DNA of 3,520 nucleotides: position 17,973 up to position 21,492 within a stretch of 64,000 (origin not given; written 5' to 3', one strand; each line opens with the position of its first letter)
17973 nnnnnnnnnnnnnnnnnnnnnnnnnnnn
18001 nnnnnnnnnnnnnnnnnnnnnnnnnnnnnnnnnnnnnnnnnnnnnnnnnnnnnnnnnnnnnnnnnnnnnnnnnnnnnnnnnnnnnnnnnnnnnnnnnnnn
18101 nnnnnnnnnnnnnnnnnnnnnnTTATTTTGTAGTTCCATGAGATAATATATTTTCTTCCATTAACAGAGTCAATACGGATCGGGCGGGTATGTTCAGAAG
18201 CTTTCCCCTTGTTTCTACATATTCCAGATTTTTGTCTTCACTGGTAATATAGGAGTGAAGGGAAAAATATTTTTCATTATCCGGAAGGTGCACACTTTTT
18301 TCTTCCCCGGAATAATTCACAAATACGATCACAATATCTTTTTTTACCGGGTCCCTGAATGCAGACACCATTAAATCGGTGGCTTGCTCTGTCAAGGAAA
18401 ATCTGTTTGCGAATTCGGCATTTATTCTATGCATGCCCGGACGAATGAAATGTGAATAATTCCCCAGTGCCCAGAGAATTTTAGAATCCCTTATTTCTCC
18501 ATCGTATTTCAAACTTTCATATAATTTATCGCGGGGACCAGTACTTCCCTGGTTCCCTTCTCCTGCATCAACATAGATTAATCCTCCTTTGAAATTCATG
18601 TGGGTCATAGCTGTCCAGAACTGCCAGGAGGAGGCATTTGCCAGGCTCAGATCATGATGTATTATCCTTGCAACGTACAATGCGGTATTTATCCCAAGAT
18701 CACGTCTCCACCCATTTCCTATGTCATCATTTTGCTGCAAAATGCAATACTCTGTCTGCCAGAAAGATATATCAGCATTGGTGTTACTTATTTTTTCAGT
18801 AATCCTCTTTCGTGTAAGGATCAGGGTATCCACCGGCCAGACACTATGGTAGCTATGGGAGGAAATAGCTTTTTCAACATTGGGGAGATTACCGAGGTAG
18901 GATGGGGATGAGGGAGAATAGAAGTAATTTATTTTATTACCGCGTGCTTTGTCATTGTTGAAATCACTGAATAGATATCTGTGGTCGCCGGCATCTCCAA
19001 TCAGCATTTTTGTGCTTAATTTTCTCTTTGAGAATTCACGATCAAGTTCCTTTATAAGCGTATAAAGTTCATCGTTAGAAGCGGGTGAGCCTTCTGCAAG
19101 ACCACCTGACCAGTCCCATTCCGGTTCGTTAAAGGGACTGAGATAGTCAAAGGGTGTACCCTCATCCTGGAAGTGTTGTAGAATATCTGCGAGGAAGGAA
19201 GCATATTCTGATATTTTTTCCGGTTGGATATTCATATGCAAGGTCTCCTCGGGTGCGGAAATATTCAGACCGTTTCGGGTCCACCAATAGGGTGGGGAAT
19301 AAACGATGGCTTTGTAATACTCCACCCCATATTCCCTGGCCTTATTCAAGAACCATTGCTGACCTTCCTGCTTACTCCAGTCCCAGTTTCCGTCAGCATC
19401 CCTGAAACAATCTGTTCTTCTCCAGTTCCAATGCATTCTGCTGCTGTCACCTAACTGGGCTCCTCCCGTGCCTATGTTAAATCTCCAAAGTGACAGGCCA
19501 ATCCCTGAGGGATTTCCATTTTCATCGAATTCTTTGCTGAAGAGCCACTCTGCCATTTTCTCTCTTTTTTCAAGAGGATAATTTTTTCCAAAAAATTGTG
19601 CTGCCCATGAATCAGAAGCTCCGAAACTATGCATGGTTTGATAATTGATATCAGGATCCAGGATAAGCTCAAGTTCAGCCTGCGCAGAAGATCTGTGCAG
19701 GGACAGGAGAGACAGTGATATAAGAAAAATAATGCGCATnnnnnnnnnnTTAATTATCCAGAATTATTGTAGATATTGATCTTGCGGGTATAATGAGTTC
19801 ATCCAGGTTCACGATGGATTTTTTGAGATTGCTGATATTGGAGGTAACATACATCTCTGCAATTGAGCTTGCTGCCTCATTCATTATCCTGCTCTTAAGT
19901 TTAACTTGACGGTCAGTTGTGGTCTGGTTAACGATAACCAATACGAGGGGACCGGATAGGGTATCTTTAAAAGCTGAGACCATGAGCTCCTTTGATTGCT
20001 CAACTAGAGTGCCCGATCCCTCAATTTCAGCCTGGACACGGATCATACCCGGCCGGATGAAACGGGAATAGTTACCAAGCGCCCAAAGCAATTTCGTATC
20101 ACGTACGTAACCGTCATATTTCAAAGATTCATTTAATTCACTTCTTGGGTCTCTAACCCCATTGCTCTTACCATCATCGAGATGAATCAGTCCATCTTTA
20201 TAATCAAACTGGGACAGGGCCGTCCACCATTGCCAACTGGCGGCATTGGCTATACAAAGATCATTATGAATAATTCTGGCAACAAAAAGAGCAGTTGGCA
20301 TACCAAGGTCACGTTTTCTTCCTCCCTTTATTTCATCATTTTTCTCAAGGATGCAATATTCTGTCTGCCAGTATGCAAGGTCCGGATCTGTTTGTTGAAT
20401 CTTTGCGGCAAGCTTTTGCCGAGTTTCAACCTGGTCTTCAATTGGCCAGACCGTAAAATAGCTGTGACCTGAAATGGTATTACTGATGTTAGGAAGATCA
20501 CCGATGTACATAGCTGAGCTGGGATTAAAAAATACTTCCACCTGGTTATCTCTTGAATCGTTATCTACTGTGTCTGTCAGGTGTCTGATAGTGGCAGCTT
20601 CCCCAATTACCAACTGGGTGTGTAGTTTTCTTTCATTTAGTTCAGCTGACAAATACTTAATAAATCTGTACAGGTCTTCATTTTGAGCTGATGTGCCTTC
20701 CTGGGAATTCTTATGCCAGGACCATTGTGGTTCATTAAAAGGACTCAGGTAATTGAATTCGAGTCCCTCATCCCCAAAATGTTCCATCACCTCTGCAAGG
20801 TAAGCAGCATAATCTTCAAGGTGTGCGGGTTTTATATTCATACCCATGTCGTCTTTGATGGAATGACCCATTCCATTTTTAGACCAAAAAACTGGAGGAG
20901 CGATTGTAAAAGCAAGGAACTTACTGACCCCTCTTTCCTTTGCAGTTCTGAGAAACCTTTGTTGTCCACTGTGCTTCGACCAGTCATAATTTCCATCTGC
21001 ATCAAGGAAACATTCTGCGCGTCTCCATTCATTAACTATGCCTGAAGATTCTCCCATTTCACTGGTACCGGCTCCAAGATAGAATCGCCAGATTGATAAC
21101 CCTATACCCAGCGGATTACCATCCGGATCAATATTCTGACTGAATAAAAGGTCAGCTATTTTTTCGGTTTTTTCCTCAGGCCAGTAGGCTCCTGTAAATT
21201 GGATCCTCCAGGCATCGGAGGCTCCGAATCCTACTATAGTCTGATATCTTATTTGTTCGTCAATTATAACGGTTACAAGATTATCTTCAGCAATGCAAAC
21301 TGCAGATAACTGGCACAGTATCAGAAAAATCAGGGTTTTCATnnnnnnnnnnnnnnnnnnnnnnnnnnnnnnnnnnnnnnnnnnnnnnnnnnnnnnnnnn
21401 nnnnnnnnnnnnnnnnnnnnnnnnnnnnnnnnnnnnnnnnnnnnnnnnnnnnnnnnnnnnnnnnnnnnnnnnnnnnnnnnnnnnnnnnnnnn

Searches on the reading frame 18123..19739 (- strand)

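Call 7: search_protein_families(library=pfam, proteins=[window:18123-19739:-])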
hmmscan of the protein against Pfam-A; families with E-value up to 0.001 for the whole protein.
window:18123-19739:- (538 aa): 1 family
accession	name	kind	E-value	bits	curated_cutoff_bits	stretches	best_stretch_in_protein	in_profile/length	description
PF14587.12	Glyco_hydr_30_2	-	1.2e-119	400.3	27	1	25-389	4-364/364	O-Glycosyl hydrolase family 30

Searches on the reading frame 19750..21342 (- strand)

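Call 7: search_protein_families(library=pfam, proteins=[window:19750-21342:-])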
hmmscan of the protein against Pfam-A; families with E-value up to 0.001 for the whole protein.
window:19750-21342:- (530 aa): 1 family
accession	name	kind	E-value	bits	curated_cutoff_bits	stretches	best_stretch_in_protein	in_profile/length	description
PF14587.12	Glyco_hydr_30_2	-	1e-137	459.8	27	1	23-386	2-363/364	O-Glycosyl hydrolase family 30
